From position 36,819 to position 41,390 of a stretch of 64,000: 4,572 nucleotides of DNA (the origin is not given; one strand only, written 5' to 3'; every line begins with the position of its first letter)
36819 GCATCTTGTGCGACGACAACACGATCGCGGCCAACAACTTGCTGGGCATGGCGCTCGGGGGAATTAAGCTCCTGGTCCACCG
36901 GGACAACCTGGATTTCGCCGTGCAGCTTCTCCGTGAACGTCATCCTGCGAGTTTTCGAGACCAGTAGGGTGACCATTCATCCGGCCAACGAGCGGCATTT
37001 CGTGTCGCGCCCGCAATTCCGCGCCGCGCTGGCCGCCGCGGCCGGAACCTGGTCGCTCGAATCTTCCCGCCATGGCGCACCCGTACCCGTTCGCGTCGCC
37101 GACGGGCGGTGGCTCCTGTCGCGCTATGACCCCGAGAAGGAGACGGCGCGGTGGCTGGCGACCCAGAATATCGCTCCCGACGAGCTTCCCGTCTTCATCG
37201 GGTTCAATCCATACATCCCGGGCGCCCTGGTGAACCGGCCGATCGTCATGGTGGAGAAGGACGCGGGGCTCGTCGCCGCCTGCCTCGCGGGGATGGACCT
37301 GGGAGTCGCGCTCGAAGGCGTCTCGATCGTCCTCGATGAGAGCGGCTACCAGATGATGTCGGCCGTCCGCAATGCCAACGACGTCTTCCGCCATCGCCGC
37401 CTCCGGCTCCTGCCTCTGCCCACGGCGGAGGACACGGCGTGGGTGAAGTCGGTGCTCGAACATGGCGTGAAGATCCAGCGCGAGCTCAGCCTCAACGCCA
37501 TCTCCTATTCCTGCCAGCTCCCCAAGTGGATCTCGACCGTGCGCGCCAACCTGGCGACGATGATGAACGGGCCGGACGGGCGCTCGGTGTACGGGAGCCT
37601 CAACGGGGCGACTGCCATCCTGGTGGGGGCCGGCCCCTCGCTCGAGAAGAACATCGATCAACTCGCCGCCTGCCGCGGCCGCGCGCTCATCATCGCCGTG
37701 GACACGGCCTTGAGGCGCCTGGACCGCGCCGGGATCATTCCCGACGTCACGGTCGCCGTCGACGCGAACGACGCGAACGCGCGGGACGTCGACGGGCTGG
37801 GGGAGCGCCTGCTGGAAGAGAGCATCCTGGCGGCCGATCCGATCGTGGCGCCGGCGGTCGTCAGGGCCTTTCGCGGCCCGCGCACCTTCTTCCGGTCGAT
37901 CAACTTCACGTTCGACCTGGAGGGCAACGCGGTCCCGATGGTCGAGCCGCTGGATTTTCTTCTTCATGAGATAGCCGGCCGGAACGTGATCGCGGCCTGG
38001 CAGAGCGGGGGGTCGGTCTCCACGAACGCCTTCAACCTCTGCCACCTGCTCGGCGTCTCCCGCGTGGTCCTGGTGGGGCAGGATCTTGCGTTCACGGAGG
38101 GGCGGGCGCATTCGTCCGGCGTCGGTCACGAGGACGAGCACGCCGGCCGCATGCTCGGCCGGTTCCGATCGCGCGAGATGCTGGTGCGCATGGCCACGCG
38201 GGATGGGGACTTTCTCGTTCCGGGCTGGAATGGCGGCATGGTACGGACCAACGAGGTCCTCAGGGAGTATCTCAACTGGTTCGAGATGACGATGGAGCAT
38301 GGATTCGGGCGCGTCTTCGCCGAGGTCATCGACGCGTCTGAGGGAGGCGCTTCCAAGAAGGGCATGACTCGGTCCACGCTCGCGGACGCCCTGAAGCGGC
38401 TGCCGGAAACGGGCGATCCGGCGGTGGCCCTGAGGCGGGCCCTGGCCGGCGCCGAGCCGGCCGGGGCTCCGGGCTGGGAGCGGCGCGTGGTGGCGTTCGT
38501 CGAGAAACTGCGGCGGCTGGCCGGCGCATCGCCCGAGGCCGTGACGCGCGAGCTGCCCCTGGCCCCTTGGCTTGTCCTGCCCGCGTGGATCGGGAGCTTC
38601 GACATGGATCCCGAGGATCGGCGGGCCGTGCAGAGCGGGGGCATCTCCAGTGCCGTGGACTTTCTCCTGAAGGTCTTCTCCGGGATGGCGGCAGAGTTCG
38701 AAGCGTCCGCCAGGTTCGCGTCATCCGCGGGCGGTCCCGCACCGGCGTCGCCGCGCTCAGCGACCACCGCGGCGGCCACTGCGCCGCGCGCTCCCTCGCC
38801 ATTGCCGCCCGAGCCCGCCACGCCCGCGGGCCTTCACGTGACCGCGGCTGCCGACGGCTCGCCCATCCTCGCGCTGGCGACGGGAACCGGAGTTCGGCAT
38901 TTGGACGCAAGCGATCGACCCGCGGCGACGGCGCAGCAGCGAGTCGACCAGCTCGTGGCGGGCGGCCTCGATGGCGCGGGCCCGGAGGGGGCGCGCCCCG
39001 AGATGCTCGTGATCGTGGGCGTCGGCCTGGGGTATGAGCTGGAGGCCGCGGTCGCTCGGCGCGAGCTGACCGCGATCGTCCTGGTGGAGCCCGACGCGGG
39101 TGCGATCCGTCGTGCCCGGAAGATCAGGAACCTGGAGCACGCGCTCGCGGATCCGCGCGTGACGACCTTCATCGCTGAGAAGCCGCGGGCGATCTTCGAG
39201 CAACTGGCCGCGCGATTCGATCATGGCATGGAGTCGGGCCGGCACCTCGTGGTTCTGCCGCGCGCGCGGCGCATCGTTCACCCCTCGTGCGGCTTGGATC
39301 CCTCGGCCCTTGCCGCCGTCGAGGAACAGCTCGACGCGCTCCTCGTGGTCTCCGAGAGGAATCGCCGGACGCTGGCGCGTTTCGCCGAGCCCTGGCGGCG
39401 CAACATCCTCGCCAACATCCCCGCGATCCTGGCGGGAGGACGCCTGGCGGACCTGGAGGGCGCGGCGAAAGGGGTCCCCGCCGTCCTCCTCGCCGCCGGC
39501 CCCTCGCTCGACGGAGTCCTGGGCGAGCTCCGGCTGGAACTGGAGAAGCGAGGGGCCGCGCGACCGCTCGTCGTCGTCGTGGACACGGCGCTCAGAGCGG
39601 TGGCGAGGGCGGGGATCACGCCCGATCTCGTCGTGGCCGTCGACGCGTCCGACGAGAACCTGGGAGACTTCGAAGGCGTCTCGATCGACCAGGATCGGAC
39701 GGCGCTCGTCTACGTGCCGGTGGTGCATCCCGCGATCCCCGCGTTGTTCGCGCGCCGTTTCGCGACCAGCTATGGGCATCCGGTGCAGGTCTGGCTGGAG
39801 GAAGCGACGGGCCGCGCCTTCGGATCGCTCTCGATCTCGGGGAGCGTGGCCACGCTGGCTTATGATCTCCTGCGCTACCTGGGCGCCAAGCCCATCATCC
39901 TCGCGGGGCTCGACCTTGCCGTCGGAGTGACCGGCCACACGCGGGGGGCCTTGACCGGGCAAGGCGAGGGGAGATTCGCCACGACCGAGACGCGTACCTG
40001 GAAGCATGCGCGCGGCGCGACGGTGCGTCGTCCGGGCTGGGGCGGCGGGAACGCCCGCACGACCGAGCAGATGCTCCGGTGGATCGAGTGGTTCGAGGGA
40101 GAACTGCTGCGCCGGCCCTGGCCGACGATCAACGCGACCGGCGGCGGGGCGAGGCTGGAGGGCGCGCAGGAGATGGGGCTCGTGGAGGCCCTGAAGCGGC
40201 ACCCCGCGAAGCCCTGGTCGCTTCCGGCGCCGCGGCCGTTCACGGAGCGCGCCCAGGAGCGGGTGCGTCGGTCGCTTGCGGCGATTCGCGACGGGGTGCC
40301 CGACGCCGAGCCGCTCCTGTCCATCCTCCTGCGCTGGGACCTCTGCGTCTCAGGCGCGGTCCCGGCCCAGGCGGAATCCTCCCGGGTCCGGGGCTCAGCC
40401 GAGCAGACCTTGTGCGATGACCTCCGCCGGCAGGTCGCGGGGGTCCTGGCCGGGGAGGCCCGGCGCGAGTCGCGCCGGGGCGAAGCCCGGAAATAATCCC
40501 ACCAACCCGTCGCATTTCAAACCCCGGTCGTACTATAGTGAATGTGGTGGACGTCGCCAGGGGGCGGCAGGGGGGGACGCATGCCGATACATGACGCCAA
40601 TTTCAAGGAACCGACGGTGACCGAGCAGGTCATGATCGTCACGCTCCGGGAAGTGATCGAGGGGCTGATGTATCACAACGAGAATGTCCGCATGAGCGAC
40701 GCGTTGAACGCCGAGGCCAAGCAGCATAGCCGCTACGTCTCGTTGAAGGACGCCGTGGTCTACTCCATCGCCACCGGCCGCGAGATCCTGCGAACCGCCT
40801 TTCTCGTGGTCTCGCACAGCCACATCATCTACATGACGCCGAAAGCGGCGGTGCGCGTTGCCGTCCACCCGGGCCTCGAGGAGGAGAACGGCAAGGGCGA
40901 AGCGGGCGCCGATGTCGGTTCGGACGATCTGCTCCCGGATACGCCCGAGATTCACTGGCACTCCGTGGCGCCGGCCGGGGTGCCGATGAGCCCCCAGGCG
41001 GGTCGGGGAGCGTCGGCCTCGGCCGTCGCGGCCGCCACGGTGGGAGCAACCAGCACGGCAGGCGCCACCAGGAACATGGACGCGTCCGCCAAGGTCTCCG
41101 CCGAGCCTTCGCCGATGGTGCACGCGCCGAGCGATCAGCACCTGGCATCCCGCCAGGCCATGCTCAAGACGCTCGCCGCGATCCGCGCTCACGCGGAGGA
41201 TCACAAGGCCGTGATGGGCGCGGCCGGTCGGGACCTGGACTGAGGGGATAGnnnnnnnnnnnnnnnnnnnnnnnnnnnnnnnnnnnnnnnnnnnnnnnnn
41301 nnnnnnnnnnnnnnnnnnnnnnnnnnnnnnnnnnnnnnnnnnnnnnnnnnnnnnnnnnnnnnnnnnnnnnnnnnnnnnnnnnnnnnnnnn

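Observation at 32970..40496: Island of Maf-like (MptE-like / DUF115) genes: four modules in three genes, including an 1175-aa tandem fusion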

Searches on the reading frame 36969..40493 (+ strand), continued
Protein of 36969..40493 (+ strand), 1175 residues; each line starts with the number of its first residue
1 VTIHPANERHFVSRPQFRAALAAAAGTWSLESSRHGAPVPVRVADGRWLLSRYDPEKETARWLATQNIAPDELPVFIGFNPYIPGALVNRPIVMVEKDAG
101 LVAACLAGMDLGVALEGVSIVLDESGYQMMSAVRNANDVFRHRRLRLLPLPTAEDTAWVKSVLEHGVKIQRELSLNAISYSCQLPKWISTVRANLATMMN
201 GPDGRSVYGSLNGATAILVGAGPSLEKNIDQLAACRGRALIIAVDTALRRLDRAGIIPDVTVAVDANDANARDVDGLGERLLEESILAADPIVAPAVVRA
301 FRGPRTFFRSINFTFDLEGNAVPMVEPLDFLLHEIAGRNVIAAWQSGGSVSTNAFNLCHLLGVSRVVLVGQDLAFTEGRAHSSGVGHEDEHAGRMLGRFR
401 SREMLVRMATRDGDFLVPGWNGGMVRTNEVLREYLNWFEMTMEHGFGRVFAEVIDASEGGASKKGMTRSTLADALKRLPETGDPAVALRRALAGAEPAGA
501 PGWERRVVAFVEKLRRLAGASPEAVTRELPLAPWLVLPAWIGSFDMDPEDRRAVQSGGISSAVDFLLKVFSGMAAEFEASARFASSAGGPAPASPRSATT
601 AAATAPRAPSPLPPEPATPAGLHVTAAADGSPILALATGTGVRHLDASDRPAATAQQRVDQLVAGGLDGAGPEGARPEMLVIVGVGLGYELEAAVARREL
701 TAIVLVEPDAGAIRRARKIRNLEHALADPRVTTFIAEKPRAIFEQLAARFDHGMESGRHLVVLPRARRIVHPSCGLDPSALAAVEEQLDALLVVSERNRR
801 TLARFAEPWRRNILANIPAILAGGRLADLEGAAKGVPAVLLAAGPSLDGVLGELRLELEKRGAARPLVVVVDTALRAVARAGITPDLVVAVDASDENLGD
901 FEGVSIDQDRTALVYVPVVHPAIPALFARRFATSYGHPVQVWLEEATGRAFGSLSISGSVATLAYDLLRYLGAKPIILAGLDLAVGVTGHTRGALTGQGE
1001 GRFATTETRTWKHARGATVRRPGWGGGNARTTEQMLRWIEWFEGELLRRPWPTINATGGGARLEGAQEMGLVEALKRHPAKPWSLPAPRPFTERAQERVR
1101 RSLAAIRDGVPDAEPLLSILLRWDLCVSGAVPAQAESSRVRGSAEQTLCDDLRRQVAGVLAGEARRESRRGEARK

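Call 54: search_protein_representatives(protein=window:36969-40493:+)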
Query: 1175 residues. Proteins with E-value up to 0.001 (for the whole library): 9174; up to 1e-10: 4414; up to 1e-30: 199. The best 150 are listed.
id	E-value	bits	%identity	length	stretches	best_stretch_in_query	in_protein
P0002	0.0e+00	1586.9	66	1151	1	3-1148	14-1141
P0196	3.4e-155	535.1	46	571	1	10-573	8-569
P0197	4.9e-148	511.4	48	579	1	7-565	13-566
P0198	8.1e-136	470.9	48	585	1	7-568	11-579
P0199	3.1e-106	373.0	43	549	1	621-1134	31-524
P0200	6.0e-106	372.0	45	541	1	620-1139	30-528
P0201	2.9e-101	356.5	45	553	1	670-1146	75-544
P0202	1.8e-85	304.2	42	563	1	620-1126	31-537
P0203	2.6e-85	303.7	41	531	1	677-1077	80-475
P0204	1.5e-77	278.0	42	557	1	678-1129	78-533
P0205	6.1e-64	232.9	37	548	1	18-528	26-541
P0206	4.2e-58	213.5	39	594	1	19-482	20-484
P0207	1.0e-56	208.9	35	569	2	138-517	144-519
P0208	4.4e-53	196.9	37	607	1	678-1083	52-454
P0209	1.1e-51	192.3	31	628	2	186-521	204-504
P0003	6.4e-34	133.5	28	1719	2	679-1110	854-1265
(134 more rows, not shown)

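Call 58: find_encoding_contigs(protein=P0205, flank=10000, max_places=2)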
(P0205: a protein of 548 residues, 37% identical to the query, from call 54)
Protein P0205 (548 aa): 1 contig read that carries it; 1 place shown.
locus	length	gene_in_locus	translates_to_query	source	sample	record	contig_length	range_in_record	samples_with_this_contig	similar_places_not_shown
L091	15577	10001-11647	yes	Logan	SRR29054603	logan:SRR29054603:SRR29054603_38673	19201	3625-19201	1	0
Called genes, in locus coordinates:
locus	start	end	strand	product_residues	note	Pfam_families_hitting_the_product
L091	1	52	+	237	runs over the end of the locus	PF13489:Methyltransf_23, PF07021:MetW (weak), PF13847:Methyltransf_31, PF08241:Methyltransf_11, PF08242:Methyltransf_12, PF13649:Methyltransf_25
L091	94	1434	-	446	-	PF04768:NAT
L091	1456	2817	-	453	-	PF01979:Amidohydro_1, PF07969:Amidohydro_3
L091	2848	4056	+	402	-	PF01960:ArgJ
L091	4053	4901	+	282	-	PF10502:Peptidase_S26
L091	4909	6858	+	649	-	PF03717:PBP_dimer, PF00905:Transpeptidase, PF03793:PASTA (weak)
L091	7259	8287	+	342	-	PF01973:MptE-like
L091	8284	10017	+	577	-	PF01973:MptE-like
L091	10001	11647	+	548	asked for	PF01973:MptE-like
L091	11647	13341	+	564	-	PF20157:Maf_flag10_N, PF01973:MptE-like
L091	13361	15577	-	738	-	?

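Call 59: find_encoding_contigs(protein=P0208, flank=10000, max_places=2)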
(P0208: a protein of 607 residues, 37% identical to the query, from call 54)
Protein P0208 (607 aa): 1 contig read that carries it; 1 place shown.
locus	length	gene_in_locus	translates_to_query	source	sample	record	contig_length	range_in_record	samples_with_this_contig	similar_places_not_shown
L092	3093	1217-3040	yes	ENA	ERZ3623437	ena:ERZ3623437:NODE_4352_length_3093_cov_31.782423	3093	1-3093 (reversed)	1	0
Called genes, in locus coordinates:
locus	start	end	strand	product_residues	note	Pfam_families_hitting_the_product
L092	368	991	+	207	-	PF04347:FliO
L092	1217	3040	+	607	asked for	PF01973:MptE-like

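Call 65: find_encoding_contigs(protein=P0206, flank=10000, max_places=2)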
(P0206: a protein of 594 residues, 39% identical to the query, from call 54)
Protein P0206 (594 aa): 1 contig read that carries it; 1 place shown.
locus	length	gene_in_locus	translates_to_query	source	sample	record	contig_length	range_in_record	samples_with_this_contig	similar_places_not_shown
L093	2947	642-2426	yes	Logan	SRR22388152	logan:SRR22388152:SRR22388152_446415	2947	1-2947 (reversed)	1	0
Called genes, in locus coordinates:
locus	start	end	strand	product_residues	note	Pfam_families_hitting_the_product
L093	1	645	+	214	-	?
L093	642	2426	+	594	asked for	PF01973:MptE-like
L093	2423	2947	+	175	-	?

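Call 66: find_encoding_contigs(protein=P0209, flank=10000, max_places=2)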
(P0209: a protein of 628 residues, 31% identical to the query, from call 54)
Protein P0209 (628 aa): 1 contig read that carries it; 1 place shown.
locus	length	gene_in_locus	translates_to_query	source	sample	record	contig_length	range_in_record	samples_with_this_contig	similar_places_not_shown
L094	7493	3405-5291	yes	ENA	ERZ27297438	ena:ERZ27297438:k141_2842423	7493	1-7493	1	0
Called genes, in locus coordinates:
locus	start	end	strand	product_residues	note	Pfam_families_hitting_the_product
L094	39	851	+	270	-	PF00669:Flagellin_N, PF00700:Flagellin_C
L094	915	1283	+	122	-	PF03646:FlaG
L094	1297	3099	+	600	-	PF02465:FliD_N, PF07195:FliD_C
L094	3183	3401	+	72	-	PF03444:WHD_HrcA, PF02082:Rrf2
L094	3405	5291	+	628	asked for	PF20157:Maf_flag10_N (weak), PF01973:MptE-like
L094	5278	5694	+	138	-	PF26154:DUF8042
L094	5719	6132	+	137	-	PF02561:FliS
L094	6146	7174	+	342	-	PF01073:3Beta_HSD, PF01370:Epimerase, PF02719:Polysacc_synt_2, PF04321:RmlD_sub_bind, PF05368:NmrA, PF16363:GDP_Man_Dehyd, PF07993:NAD_binding_4, PF13460:NAD_binding_10, +2 more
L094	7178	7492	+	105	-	?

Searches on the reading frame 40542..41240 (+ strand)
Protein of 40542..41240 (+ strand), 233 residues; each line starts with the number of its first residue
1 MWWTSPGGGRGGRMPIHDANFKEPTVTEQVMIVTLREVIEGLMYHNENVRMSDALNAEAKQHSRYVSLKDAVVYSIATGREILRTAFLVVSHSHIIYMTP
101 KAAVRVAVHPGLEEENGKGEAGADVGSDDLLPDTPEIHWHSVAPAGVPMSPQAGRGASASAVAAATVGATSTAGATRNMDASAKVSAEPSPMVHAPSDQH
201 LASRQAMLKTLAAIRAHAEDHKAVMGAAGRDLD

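Call 11: search_protein_families(library=pfam, proteins=[window:40542-41240:+], max_evalue=0.001)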
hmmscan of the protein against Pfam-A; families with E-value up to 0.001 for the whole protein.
window:40542-41240:+ (233 aa): 1 family
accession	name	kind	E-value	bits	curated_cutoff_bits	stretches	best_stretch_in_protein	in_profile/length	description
PF20660.2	DUF6812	-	7.5e-07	29.5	27.1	1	39-95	2-53/53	Family of unknown function (DUF6812)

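Call 99: search_protein_families(library=ncbifam, proteins=[window:40542-41240:+], max_evalue=0.00001)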
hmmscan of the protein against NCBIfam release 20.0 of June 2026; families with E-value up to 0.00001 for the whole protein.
window:40542-41240:+ (233 aa): 0 families
